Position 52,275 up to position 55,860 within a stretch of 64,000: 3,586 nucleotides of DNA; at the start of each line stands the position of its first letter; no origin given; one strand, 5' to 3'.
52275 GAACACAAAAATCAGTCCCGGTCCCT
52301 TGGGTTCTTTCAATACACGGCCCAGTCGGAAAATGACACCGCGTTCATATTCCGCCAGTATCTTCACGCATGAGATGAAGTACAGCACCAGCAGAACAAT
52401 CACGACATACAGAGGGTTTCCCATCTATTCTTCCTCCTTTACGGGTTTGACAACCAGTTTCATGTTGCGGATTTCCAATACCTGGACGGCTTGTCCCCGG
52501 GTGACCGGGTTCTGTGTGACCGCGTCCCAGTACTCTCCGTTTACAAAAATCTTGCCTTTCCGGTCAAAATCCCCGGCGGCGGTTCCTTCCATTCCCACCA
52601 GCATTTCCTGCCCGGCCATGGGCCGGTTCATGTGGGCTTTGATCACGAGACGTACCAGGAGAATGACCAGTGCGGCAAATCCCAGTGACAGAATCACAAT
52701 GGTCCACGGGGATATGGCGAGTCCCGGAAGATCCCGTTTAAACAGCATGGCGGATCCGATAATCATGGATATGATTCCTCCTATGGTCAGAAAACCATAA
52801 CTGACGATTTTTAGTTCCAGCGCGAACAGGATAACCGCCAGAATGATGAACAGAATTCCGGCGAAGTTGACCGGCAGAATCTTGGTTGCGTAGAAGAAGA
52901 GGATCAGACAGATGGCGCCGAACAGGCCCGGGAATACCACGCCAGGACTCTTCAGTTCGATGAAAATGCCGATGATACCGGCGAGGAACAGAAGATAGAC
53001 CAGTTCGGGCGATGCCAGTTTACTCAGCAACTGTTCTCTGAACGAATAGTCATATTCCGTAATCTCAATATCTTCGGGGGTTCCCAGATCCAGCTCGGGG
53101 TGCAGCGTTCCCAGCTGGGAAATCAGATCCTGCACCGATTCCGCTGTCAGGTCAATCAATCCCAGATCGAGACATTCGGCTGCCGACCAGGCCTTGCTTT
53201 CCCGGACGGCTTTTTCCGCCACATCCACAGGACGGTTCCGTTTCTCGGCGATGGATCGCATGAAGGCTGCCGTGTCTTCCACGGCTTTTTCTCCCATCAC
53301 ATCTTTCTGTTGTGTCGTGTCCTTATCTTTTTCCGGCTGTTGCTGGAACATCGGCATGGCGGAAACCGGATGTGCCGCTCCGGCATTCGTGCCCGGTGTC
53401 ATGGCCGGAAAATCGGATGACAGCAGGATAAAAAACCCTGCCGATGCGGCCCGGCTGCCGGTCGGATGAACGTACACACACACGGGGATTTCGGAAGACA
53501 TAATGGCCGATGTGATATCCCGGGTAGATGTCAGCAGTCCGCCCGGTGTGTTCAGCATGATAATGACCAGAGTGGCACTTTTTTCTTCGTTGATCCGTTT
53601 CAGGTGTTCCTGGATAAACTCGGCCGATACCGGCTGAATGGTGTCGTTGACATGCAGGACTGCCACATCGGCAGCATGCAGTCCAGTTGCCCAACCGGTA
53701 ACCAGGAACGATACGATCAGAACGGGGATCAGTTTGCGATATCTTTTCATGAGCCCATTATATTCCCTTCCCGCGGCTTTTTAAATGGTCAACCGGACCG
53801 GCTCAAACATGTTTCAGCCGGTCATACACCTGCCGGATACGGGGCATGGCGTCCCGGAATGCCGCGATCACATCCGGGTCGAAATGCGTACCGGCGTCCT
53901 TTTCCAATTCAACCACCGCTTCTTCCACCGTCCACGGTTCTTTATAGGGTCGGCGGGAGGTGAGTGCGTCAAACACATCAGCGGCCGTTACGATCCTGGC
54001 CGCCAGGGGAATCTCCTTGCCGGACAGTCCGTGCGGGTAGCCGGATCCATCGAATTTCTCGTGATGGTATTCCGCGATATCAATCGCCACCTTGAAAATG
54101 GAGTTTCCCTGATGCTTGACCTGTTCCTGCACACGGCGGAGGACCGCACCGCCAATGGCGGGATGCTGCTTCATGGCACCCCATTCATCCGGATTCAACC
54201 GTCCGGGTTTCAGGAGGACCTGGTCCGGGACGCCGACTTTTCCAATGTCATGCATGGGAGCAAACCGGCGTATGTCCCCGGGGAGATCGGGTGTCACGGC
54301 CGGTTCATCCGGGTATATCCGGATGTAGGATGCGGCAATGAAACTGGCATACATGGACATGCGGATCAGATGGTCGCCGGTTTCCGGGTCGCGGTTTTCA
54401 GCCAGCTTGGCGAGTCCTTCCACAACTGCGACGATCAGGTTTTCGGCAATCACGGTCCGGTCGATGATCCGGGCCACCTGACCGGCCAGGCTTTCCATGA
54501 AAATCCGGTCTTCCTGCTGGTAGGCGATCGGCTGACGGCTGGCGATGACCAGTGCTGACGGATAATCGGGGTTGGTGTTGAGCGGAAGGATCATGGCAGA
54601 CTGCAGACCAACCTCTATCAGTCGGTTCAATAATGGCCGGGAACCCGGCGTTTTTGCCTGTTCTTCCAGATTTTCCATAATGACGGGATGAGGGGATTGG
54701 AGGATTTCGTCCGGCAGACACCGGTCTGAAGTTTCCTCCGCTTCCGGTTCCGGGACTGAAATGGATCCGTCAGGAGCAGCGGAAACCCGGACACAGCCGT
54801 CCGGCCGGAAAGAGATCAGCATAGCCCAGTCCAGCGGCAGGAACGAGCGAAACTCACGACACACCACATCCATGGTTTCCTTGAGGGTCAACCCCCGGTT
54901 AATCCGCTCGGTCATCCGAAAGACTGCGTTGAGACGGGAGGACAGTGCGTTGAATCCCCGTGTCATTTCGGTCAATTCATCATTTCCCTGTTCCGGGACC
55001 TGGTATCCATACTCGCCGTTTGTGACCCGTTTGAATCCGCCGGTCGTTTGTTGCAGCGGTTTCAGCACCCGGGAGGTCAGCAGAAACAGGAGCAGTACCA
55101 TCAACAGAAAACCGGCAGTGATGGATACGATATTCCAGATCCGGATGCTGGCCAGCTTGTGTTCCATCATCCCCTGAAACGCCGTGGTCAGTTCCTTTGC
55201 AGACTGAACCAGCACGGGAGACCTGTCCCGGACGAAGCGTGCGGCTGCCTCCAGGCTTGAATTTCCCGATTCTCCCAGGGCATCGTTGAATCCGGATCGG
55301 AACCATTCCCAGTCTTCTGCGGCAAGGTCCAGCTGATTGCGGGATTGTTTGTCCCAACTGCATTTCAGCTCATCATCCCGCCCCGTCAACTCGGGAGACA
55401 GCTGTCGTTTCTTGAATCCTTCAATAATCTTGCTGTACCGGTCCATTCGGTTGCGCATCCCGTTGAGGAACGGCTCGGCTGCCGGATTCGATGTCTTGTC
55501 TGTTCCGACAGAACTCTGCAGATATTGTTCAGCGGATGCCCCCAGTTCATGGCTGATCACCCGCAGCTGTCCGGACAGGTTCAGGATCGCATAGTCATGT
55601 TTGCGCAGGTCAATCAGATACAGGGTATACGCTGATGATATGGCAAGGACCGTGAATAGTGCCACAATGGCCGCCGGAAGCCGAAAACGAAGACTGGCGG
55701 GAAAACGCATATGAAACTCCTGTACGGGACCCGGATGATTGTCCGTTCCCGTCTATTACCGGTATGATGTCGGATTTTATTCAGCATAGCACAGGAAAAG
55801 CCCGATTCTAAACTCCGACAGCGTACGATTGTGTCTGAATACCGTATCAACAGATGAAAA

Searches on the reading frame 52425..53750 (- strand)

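Call 47: search_protein_families(library=ncbifam, proteins=[window:52425-53750:-])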
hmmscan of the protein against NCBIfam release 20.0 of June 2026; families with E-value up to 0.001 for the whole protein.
window:52425-53750:- (441 aa): 3 families
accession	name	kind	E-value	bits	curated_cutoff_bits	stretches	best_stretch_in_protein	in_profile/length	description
TIGR00706.1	SppA_dom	equivalog_domain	4.7e-13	49.3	155.45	1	29-124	2-96/208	signal peptide peptidase SppA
NF047768.1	Clp_like_SDH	equivalog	8.8e-05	22.1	250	1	48-171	67-195/260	SDH family Clp fold serine proteinase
NF009205.0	PRK12553.1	subfamily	0.00011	21.8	228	1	34-209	42-208/211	ATP-dependent Clp protease proteolytic subunit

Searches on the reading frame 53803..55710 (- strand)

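Call 47: search_protein_families(library=ncbifam, proteins=[window:53803-55710:-])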
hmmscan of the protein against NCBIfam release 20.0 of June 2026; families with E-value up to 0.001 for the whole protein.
window:53803-55710:- (635 aa): 14 families
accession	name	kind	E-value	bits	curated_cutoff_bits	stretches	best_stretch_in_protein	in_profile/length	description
NF053512.1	nitric_RR_NosR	exception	2.1e-24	86.4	400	1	480-626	220-358/422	response regulator c-di-GMP phosphodiesterase, NosR family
NF008184.0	PRK10935.1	equivalog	2.2e-08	33.2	553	1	168-269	129-231/565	nitrate/nitrite two-component system sensor histidine kinase NarQ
NF033092.0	HK_WalK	equivalog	1.2e-07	30.7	725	1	193-273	179-259/594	cell wall metabolism sensor histidine kinase WalK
NF012163.2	BaeS_SmeS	equivalog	3e-07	29.7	500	1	192-263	166-236/457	sensor histidine kinase efflux regulator BaeS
NF038263.1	prot_phos_SiaA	equivalog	3.1e-07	29.3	700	1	190-262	307-381/658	biofilm regulation protein phosphatase SiaA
TIGR01386.1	cztS_silS_copS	subfamily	2.2e-06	27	292.55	1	5-268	2-242/457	heavy metal sensor histidine kinase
NF007896.0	PRK10600.1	equivalog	2.3e-06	26.6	578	1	166-269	129-232/598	nitrate/nitrite two-component system sensor histidine kinase NarX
NF007837.0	PRK10549.1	equivalog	6.6e-06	25.1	603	1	191-262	166-235/466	envelope stress sensor histidine kinase BaeS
NF040691.1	MtrAB_MtrB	equivalog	2.7e-05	23.4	450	1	188-265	182-262/507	MtrAB system histidine kinase MtrB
NF008468.0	PRK11360.1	equivalog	7.6e-05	21.3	646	1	18-270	20-273/616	two-component system sensor histidine kinase AtoS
TIGR02956.1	TMAO_torS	equivalog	0.00018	19.7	676.5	1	167-266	307-407/967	TMAO reductase system sensor histidine kinase/response regulator TorS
NF007004.0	PRK09467.1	equivalog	0.00031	19.7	415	1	201-260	166-225/440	two-component system sensor histidine kinase EnvZ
NF033093.1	HK_VicK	exception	0.00053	18.7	680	1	193-267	15-85/448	cell wall metabolism sensor histidine kinase VicK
NF053592.1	HK_near_YfiR_like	equivalog_domain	0.0008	19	194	0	181-258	142-219/223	sensor histidine kinase, YfiR-like protein-associated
